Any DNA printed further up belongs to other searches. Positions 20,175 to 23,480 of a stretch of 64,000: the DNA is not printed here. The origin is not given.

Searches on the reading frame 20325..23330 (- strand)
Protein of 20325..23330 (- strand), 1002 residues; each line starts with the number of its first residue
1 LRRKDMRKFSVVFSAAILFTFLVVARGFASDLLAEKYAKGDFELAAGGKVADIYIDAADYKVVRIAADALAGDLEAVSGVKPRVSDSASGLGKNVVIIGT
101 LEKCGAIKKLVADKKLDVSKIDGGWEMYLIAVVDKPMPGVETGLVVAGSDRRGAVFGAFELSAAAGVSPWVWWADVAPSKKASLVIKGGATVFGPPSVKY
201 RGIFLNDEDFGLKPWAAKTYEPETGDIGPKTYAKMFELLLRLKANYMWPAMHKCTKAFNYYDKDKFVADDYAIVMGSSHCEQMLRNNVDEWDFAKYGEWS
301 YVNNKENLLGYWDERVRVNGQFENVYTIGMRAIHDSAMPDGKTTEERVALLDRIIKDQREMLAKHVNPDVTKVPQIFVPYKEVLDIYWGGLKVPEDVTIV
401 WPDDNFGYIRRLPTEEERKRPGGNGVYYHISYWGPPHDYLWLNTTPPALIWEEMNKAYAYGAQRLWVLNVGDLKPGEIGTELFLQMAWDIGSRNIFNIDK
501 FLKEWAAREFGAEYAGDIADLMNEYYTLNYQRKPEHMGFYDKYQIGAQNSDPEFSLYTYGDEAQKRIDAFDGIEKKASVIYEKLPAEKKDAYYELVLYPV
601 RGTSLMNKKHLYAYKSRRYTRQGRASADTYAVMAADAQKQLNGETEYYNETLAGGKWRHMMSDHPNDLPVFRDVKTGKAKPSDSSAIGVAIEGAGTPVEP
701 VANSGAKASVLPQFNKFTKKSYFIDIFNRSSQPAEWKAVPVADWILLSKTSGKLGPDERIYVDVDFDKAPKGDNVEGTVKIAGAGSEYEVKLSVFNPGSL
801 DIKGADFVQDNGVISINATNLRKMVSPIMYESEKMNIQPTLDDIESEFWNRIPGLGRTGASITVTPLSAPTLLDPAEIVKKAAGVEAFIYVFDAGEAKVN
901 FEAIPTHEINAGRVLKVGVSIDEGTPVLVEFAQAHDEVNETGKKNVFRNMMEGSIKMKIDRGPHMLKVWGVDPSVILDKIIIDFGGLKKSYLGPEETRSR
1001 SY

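Call 84: search_protein_families(library=pfam, proteins=[window:20325-23330:-], max_evalue=0.00001)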
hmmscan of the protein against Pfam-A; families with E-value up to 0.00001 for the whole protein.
window:20325-23330:- (1002 aa): 2 families
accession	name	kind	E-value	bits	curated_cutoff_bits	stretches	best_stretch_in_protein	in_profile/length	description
PF15979.11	Glyco_hydro_115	-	2.7e-136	454.9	27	1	194-536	2-335/335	Glycosyl hydrolase family 115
PF17829.7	GH115_C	-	6.3e-34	117.7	24.1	1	807-996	2-172/172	Glycosyl hydrolase family 115 C-terminal domain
